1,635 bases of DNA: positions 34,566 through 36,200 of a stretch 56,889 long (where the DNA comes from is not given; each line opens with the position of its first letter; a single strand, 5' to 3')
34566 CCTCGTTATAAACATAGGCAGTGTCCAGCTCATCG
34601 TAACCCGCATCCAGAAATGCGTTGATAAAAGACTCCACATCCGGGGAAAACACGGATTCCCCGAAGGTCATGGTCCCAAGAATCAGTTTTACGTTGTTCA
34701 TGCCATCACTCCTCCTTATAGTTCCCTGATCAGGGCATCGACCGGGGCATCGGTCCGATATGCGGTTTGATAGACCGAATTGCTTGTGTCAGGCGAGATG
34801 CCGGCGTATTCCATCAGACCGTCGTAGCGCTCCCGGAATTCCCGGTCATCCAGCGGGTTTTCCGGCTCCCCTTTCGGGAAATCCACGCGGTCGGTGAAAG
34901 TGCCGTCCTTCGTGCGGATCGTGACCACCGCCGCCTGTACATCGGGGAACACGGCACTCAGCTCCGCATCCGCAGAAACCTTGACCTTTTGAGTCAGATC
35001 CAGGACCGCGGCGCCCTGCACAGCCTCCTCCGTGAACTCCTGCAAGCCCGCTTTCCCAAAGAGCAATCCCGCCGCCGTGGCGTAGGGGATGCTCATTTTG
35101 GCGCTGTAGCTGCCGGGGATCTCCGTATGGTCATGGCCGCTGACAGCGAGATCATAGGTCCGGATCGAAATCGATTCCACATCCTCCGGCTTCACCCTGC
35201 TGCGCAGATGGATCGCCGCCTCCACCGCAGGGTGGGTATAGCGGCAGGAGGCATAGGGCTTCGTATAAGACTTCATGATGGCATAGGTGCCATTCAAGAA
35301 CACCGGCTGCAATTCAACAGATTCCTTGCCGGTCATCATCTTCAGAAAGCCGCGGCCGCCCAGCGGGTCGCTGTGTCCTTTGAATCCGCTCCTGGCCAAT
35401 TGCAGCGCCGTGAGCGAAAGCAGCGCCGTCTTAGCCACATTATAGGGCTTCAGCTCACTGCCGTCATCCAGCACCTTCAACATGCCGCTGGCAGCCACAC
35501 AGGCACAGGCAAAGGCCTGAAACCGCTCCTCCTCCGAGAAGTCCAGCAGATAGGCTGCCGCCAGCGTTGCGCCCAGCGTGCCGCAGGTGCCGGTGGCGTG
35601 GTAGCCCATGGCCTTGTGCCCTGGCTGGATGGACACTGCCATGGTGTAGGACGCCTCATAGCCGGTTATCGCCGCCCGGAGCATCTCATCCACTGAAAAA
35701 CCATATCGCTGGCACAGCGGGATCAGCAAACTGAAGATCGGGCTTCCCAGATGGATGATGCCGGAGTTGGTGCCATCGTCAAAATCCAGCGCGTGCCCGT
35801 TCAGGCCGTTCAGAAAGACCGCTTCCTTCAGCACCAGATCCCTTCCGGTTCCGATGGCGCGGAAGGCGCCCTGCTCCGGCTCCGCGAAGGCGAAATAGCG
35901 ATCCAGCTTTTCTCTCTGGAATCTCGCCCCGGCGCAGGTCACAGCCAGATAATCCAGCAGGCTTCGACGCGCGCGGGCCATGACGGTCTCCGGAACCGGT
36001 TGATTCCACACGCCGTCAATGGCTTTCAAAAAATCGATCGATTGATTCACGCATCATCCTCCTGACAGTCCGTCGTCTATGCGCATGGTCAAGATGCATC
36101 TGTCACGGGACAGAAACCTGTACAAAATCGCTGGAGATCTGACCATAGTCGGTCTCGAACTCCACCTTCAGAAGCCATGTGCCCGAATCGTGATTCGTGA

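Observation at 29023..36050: Seven-gene sub-operon of central-metabolism look-alikes resembling analog-substrate (phosphonate-style) pathway logic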

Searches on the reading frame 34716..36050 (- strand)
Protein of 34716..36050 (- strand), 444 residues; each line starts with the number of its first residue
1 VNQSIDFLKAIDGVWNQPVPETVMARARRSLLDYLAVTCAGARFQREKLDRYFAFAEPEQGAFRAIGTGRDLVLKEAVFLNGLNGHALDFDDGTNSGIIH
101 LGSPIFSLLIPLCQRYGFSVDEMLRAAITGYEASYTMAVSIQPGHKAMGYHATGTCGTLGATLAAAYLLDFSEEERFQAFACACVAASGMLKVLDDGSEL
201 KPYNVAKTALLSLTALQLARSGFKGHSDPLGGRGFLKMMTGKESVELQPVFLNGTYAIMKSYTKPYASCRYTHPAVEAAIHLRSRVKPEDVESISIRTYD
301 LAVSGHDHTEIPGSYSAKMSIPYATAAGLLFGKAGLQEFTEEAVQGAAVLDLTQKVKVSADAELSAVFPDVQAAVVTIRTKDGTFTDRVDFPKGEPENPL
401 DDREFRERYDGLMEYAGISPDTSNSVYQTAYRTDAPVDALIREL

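Call 3: search_protein_families(library=pfam, proteins=[window:34716-36050:-])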
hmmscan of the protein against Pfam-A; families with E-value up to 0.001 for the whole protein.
window:34716-36050:- (444 aa): 2 families
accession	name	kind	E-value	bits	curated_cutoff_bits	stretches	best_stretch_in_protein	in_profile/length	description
PF03972.19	MmgE_PrpD_N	-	9.7e-40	136.7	32.1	1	16-247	12-243/244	MmgE/PrpD N-terminal domain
PF19305.4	MmgE_PrpD_C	-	6.5e-35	120.9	32.1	1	266-415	1-154/173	MmgE/PrpD C-terminal domain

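Call 4: search_protein_families(library=ncbifam, proteins=[window:34716-36050:-])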
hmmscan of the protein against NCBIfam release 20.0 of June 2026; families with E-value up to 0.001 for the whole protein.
window:34716-36050:- (444 aa): 3 families
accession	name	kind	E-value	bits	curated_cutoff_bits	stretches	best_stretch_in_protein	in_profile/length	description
NF006943.0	PRK09425.1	equivalog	6.2e-07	28.5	575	1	234-392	256-422/480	bifunctional 2-methylcitrate dehydratase/aconitate hydratase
NF042438.1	PrpD_hiGCgrampos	equivalog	2.9e-06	26.1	950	1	30-309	46-324/499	2-methylcitrate dehydratase PrpD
TIGR02330.1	prpD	equivalog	2.8e-05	23.1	458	1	268-390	277-406/468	2-methylcitrate dehydratase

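Call 86: list_cluster_members(proteins=[window:34716-36050:-, window:33721-34701:-, window:32590-33720:-, window:30436-31581:-, window:29864-30373:-, window:29023-29889:-, window:28020-29000:+])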
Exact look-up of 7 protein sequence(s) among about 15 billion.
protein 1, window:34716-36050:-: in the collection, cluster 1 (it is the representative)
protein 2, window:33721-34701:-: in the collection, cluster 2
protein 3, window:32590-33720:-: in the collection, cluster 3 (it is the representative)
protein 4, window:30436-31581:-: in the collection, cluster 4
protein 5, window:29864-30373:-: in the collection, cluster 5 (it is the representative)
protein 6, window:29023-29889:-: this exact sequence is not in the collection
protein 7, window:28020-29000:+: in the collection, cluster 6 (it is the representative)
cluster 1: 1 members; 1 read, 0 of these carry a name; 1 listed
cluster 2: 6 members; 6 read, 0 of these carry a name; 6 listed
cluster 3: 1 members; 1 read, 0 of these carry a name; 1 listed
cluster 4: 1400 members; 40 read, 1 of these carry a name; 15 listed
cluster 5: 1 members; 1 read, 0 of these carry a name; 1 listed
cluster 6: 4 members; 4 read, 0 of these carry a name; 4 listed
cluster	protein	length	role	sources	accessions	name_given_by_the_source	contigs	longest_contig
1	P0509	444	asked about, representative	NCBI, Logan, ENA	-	-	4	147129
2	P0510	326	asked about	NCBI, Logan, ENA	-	-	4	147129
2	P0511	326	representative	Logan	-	-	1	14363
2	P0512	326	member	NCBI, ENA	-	-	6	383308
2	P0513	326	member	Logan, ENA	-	-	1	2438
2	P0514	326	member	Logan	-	-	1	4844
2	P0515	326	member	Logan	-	-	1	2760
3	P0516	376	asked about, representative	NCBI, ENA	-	-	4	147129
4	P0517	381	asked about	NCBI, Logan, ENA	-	-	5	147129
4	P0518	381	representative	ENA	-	-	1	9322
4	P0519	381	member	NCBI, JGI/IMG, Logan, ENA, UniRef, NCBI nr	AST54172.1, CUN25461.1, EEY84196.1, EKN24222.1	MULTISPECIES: HpcH/HpaI aldolase/citrate lyase family protein [Parabacteroides] | citrate lyase beta subunit | ATP/GTP-binding protein n=2 Tax=Parabacteroides distasonis TaxID=823 ...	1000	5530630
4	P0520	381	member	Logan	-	-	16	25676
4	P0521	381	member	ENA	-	-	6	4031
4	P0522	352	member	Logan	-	-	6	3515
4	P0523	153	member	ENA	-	-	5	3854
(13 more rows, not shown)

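Call 87: find_encoding_contigs(protein=P0519, flank=10000, max_places=3)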
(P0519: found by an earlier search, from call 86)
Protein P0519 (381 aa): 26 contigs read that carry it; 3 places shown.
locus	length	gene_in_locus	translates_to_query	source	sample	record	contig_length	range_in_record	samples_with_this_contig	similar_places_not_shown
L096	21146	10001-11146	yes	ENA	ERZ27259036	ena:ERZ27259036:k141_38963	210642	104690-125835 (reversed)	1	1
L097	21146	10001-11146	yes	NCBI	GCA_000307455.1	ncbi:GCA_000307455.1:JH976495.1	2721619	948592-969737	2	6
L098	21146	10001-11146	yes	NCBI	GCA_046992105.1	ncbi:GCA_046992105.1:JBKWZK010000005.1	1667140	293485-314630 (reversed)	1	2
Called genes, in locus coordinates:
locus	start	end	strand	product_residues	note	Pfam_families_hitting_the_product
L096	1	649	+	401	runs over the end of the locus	PF04230:PS_pyruv_trans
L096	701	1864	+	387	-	PF00037:Fer4 (faint), PF12838:Fer4_7, PF13187:Fer4_9 (weak), PF04432:FrhB_FdhB_C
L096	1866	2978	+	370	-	PF02350:Epimerase_2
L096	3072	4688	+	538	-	-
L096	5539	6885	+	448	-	PF03972:MmgE_PrpD_N, PF19305:MmgE_PrpD_C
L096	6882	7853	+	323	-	PF00248:Aldo_ket_red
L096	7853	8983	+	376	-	PF02776:TPP_enzyme_N, PF02775:TPP_enzyme_C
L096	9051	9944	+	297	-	-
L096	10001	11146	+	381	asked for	PF15617:C-C_Bond_Lyase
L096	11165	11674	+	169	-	PF05683:Fumerase_C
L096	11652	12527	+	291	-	PF05681:Fumerase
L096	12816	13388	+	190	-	-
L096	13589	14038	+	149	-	PF18291:HU-HIG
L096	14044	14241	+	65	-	-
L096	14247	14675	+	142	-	PF08291:Peptidase_M15_3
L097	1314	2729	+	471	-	PF03972:MmgE_PrpD_N, PF19305:MmgE_PrpD_C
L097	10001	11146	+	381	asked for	PF15617:C-C_Bond_Lyase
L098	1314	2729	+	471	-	PF03972:MmgE_PrpD_N, PF19305:MmgE_PrpD_C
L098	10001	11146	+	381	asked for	PF15617:C-C_Bond_Lyase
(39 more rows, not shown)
